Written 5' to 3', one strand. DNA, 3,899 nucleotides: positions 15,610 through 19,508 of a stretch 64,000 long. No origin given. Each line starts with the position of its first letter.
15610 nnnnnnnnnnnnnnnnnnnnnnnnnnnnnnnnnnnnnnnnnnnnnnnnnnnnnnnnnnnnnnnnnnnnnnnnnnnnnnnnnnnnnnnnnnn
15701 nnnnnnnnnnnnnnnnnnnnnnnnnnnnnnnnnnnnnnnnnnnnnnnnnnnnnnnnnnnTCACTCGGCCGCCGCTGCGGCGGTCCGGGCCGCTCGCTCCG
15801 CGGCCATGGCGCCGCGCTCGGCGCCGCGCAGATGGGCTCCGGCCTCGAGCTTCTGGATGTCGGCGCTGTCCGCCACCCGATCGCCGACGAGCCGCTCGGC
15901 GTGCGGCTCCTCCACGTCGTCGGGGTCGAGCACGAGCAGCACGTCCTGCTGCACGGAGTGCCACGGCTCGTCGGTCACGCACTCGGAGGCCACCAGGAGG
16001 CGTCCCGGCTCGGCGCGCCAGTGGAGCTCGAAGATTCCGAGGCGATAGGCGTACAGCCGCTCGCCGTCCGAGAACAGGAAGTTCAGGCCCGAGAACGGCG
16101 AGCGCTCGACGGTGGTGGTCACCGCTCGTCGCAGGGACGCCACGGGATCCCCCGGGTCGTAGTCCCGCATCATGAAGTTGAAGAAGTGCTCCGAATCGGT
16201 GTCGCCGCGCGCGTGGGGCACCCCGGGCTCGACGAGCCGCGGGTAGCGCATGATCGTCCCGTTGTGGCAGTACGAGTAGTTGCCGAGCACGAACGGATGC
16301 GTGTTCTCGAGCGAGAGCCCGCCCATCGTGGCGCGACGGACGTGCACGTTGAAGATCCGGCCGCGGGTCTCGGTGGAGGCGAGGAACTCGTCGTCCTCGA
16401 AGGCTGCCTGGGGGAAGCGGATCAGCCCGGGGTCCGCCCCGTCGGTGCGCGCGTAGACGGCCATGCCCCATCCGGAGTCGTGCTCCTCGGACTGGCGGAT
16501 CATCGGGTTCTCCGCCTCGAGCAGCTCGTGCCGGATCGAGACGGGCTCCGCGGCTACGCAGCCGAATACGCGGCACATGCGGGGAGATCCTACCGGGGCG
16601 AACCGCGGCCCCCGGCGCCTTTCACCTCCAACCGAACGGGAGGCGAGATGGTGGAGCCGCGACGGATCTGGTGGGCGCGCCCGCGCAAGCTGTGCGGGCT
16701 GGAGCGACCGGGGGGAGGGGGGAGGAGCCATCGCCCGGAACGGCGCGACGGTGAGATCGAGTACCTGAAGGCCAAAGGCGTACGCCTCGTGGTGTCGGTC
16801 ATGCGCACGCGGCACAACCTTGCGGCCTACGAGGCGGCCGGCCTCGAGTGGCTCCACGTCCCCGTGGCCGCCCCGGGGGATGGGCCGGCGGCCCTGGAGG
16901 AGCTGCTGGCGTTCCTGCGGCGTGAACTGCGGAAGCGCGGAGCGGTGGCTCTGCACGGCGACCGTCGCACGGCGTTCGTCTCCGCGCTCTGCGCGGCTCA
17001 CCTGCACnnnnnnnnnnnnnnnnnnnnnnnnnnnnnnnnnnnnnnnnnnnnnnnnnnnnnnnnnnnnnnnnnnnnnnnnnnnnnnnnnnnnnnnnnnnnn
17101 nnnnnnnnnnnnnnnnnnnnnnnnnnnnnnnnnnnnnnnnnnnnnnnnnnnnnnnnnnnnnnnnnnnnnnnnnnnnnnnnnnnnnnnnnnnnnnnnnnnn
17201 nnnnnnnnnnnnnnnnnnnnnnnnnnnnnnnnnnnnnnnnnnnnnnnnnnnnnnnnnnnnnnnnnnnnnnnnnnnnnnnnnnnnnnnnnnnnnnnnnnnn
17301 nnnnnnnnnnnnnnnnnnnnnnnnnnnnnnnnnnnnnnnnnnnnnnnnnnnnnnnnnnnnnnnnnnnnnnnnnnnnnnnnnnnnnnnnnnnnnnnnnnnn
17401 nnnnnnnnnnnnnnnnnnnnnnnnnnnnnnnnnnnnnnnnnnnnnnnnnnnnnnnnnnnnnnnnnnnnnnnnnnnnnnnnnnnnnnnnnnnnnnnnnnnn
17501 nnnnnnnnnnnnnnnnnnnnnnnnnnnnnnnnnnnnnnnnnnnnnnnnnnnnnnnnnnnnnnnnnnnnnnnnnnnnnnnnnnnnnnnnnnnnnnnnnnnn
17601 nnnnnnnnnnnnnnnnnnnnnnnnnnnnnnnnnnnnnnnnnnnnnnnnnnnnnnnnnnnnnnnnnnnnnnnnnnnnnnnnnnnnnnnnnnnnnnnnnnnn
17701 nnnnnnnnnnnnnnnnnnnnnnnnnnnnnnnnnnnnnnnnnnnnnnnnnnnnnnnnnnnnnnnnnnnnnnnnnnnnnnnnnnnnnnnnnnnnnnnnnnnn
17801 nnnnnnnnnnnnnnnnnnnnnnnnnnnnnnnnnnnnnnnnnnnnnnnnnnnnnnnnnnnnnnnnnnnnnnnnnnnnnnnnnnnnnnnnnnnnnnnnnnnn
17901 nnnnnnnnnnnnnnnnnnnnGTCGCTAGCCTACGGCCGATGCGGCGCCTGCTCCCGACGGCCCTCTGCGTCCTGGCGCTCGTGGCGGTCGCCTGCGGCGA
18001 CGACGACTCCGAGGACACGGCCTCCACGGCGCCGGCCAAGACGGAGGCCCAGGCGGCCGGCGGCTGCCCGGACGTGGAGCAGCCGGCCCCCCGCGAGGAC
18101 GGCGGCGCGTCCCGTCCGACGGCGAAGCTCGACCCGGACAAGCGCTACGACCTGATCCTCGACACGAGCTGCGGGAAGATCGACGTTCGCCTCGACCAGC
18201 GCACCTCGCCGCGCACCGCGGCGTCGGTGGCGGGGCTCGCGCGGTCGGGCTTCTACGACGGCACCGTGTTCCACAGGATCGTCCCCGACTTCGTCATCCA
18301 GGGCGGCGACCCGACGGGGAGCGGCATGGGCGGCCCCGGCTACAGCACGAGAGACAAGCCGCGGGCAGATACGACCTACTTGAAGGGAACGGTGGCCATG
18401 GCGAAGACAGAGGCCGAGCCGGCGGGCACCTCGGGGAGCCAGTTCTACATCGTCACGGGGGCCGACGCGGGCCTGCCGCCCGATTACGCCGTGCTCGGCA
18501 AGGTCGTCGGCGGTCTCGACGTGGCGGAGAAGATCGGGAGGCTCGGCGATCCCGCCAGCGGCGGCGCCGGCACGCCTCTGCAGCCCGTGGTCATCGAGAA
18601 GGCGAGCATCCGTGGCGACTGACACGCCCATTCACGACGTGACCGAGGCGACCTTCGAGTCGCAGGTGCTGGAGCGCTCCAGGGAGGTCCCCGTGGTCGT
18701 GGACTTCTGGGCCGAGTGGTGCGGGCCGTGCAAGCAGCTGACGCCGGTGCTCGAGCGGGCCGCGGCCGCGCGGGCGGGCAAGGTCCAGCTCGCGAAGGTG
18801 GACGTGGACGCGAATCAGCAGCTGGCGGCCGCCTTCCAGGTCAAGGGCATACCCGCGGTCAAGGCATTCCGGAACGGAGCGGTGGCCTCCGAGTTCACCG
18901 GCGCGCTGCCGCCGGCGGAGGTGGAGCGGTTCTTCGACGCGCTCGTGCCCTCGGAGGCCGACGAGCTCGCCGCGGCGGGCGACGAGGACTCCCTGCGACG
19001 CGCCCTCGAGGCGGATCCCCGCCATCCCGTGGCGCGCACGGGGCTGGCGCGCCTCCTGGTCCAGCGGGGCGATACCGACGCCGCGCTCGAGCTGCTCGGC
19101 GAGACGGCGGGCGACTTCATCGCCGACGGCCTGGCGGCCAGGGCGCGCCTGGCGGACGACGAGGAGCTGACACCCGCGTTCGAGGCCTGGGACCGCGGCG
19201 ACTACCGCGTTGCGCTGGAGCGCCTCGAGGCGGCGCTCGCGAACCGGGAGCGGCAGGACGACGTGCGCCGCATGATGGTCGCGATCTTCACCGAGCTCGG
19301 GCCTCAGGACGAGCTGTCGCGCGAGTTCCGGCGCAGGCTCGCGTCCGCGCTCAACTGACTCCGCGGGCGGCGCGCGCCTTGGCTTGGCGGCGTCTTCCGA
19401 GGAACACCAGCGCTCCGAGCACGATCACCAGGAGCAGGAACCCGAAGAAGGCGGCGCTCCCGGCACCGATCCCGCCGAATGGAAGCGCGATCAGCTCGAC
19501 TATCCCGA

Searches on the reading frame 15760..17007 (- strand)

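Call 38: search_protein_families(library=pfam, proteins=[window:15760-17007:-], max_evalue=0.00001)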
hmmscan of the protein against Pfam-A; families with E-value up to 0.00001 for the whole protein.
window:15760-17007:- (415 aa): 1 family
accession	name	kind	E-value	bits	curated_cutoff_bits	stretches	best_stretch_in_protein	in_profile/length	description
PF13230.11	GATase_4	-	2.1e-18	66.7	23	1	144-323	1-187/272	Glutamine amidotransferases class-II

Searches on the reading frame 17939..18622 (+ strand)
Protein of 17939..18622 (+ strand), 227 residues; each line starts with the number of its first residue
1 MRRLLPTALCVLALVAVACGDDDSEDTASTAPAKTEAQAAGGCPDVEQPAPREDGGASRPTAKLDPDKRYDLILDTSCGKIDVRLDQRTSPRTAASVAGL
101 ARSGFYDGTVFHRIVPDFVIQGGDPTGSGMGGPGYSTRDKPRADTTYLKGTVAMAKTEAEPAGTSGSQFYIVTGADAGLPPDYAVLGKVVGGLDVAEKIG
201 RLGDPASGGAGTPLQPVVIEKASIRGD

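Call 38: search_protein_families(library=pfam, proteins=[window:17939-18622:+], max_evalue=0.00001)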
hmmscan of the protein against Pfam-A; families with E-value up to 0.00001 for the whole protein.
window:17939-18622:+ (227 aa): 1 family
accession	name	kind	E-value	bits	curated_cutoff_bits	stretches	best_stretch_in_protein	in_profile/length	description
PF00160.26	Pro_isomerase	-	8.8e-31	107.7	21.7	1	74-222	4-157/159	Cyclophilin type peptidyl-prolyl cis-trans isomerase/CLD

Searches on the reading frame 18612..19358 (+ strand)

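Call 38: search_protein_families(library=pfam, proteins=[window:18612-19358:+], max_evalue=0.00001)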
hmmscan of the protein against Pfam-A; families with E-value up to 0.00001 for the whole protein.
window:18612-19358:+ (248 aa): 4 families
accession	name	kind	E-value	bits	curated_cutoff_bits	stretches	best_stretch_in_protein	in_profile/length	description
PF00085.26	Thioredoxin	-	9.3e-28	96.7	23.5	1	8-108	3-101/103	Thioredoxin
PF14561.12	TPR_20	-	2e-12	47.7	25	1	189-247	29-89/90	Tetratricopeptide repeat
PF14559.12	TPR_19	-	4.8e-09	36.9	25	1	126-164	12-50/68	Tetratricopeptide repeat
PF13098.12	Thioredoxin_2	-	2.4e-07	31.5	27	1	24-106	4-102/104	Thioredoxin-like domain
